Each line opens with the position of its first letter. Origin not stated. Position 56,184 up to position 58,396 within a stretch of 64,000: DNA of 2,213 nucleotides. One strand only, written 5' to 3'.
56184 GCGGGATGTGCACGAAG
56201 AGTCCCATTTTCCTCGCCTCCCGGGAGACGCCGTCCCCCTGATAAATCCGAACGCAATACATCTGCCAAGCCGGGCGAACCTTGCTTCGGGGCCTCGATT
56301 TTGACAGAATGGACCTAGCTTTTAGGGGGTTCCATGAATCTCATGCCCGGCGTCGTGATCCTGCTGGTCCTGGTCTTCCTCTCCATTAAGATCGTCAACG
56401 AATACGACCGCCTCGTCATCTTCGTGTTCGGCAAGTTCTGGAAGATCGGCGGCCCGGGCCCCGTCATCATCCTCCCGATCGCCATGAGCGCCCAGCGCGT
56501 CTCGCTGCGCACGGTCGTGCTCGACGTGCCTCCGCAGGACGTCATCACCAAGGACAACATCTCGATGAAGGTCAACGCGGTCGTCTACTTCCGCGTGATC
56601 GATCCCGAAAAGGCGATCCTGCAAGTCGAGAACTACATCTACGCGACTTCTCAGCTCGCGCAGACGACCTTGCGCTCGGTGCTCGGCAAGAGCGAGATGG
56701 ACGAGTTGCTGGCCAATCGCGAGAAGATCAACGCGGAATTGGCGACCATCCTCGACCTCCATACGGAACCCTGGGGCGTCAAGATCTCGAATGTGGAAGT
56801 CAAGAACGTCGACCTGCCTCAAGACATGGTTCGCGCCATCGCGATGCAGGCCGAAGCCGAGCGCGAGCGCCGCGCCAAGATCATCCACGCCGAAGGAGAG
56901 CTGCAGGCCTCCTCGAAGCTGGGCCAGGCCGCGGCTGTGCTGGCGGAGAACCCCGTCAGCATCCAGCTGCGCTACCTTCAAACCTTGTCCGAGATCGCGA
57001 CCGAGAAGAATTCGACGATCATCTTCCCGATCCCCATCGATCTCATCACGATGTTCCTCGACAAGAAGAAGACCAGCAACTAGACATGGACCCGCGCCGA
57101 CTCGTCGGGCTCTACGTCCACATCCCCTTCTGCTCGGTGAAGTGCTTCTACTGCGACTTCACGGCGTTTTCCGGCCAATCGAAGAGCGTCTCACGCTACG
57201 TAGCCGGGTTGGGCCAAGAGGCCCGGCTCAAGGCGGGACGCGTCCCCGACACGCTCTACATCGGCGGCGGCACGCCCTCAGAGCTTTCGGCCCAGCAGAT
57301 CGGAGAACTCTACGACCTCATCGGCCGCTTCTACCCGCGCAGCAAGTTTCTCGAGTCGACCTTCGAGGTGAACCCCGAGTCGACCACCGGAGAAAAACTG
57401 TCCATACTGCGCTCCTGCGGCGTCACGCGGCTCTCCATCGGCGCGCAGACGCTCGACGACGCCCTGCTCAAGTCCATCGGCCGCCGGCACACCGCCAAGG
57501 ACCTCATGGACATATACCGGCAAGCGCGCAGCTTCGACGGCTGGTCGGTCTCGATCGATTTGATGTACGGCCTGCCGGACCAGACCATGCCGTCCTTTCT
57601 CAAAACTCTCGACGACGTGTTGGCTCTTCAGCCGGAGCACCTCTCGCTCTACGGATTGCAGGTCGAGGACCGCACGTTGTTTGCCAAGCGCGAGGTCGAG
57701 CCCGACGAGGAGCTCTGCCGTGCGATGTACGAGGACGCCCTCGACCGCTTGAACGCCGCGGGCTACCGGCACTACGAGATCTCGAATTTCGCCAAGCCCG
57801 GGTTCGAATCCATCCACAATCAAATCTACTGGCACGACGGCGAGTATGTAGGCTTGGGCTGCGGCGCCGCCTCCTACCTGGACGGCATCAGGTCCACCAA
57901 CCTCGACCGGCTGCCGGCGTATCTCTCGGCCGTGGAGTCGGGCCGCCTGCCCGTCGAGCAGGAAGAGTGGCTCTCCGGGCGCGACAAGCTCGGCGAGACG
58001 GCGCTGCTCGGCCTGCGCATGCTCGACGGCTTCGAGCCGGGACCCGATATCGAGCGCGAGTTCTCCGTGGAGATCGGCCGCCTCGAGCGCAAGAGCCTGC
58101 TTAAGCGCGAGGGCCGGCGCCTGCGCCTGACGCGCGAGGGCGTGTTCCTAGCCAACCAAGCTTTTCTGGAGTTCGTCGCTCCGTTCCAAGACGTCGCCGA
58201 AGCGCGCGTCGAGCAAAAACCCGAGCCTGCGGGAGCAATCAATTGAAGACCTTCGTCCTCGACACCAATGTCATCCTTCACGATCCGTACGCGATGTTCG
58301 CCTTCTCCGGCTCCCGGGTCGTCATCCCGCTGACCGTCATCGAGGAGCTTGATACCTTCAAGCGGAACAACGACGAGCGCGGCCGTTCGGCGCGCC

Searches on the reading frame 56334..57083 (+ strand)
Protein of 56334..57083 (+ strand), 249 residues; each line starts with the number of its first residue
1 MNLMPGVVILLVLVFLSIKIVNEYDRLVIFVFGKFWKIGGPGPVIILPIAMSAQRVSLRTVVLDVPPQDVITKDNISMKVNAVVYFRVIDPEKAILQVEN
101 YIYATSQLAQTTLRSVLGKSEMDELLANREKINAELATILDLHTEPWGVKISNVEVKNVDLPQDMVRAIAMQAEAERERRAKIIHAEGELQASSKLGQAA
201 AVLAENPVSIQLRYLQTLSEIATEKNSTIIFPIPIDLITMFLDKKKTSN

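Call 58: search_protein_families(library=pfam, proteins=[window:56334-57083:+])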
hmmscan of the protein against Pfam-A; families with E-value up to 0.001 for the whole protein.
window:56334-57083:+ (249 aa): 2 families
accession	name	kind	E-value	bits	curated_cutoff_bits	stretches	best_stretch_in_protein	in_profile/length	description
PF01145.31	Band_7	-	1.7e-36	126.4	23.6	1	19-189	1-175/176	SPFH domain / Band 7 family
PF13421.11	Band_7_1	-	0.00074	19.6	24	0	107-173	139-207/211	SPFH domain-Band 7 family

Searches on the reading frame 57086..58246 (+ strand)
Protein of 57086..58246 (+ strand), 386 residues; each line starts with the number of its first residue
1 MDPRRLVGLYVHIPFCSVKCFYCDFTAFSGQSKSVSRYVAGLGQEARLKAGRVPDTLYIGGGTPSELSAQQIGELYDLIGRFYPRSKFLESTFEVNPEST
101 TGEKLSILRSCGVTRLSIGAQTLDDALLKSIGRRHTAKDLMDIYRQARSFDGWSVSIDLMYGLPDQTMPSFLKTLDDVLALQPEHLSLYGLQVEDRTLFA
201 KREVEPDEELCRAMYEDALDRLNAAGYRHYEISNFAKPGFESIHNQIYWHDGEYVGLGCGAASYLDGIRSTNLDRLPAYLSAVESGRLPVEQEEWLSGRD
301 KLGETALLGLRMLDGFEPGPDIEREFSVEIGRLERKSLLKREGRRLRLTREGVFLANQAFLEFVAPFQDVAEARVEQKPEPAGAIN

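Call 58: search_protein_families(library=pfam, proteins=[window:57086-58246:+])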
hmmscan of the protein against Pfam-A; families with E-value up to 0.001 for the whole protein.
window:57086-58246:+ (386 aa): 2 families
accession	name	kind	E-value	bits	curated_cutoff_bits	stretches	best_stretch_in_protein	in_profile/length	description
PF04055.27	Radical_SAM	-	5.9e-20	72.5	29.5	1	10-177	1-165/166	Radical SAM superfamily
PF06969.22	HemN_C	-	1.8e-06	28.3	24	1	296-355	1-67/67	HemN C-terminal domain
